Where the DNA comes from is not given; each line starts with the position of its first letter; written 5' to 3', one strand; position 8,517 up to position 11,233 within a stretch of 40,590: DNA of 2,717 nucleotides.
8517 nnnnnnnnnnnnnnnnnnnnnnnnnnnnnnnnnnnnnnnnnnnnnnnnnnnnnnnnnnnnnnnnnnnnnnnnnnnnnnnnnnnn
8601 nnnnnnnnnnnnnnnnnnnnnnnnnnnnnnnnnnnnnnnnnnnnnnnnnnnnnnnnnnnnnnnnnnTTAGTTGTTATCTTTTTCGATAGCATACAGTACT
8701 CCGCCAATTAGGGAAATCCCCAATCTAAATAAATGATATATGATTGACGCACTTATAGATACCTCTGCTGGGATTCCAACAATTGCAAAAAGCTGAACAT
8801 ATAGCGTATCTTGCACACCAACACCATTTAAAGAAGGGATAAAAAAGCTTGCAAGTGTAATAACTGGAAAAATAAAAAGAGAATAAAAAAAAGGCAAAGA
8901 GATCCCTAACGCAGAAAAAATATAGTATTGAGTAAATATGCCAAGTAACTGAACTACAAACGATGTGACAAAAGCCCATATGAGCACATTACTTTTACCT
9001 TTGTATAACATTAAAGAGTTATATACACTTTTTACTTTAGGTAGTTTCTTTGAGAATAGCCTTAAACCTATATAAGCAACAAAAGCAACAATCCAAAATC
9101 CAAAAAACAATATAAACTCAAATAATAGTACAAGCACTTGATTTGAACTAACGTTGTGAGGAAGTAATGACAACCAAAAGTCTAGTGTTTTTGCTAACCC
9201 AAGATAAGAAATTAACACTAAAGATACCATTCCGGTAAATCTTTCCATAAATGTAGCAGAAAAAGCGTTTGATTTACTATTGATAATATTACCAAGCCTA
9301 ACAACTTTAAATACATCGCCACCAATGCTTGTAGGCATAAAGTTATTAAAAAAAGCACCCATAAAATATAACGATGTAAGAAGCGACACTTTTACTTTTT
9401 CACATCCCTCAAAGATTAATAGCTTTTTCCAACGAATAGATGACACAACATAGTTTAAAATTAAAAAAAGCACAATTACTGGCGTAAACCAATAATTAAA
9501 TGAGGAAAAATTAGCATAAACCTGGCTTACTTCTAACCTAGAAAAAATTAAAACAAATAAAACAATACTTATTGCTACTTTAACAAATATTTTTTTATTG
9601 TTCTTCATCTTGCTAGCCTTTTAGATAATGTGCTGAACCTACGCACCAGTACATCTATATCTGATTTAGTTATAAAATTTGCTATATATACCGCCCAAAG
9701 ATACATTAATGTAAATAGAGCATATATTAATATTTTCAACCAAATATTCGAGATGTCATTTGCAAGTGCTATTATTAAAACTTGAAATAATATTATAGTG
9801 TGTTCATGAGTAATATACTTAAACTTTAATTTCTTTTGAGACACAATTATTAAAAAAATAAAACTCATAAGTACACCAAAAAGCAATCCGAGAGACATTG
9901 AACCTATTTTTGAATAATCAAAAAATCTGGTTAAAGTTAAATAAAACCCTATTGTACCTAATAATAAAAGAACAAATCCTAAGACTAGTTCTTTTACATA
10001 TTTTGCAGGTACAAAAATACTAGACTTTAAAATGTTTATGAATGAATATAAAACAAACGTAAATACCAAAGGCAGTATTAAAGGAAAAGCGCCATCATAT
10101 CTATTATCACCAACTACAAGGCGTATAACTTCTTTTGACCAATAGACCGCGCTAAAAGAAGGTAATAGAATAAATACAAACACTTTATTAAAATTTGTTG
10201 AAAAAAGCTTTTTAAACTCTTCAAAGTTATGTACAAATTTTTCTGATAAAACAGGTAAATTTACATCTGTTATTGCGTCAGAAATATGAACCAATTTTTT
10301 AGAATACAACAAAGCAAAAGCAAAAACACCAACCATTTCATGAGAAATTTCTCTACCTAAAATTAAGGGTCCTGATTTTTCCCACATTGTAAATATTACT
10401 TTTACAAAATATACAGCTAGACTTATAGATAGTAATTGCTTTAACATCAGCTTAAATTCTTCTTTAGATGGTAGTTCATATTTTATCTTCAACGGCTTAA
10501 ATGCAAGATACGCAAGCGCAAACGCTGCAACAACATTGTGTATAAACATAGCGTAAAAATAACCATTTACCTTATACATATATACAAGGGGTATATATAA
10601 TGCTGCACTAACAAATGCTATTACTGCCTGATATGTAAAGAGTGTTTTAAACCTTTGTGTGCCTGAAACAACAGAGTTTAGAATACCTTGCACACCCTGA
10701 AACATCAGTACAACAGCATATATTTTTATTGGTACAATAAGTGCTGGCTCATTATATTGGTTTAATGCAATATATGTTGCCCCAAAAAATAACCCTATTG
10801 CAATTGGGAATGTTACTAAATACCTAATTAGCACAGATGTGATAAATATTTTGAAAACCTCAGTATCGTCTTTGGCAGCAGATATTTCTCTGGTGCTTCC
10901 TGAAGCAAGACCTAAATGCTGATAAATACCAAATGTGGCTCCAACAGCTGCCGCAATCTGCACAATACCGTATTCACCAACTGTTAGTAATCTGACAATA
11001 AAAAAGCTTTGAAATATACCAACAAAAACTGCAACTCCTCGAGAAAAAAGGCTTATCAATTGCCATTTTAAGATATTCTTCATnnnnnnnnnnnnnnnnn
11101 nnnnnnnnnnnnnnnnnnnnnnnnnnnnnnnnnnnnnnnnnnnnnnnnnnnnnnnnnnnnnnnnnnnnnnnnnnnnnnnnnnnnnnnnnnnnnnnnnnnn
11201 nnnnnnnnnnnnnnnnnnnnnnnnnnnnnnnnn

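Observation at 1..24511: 24.5-kb one-strand super-operon for lipid-carrier-dependent extracytoplasmic glycosylation (5 GT-C, 4 polyprenyl-P-sugar synthases, 4 translocator candidates)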

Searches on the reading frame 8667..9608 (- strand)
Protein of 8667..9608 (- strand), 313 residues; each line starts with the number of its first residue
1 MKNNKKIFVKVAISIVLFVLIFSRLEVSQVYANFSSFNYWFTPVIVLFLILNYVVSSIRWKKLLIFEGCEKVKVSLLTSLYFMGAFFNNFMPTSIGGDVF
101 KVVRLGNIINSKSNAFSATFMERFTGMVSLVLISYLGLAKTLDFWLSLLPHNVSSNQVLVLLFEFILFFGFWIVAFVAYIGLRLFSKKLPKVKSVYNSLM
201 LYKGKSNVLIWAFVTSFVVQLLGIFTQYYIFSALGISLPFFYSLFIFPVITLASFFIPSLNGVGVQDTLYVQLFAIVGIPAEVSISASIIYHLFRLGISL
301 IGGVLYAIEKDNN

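Call 4: search_protein_families(library=pfam, proteins=[window:8667-9608:-], max_evalue=0.01)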
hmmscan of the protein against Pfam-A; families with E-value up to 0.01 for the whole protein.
window:8667-9608:- (313 aa): 1 family
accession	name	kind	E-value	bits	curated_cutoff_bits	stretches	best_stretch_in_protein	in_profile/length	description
PF03706.18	LPG_synthase_TM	-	2.8e-40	139.1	33.4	1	7-302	1-302/302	Lysylphosphatidylglycerol synthase TM region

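Call 9: search_protein_families(library=ncbifam, proteins=[window:8667-9608:-], max_evalue=0.001)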
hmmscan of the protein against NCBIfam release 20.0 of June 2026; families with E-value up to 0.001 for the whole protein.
window:8667-9608:- (313 aa): 2 families
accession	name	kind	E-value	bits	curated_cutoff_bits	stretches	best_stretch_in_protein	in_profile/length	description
TIGR00374.1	TIGR00374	subfamily_domain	3.4e-17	62.8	43.2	1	12-294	2-297/323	flippase-like domain-containing protein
TIGR03476.1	HpnL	subfamily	4.8e-09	35.9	195.65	1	9-290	7-298/318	putative membrane protein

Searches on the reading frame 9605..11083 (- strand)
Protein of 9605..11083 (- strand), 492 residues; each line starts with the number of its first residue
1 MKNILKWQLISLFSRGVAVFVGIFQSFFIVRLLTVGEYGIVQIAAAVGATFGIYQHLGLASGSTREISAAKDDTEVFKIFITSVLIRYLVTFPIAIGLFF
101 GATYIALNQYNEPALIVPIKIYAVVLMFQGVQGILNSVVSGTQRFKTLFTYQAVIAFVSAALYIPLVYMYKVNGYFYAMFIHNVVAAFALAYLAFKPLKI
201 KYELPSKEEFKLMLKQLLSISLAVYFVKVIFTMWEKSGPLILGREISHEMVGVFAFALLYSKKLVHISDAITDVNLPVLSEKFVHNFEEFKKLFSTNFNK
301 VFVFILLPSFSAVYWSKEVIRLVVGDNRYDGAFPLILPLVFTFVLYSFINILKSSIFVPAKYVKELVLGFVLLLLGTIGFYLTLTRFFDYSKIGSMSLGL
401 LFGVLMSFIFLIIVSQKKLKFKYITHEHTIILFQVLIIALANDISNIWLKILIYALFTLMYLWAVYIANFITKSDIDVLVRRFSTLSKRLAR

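Call 4: search_protein_families(library=pfam, proteins=[window:9605-11083:-], max_evalue=0.01)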
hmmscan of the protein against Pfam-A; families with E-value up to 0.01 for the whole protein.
window:9605-11083:- (492 aa): 2 families
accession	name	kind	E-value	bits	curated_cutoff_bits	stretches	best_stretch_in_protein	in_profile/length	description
PF13440.11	Polysacc_synt_3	-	1.6e-20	74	23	1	29-327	2-287/293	Polysaccharide biosynthesis protein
PF01943.22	Polysacc_synt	-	1.3e-12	48.2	28.2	1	17-281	14-272/274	Polysaccharide biosynthesis protein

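Call 9: search_protein_families(library=ncbifam, proteins=[window:9605-11083:-], max_evalue=0.001)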
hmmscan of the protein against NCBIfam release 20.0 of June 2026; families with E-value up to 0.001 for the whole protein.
window:9605-11083:- (492 aa): 0 families
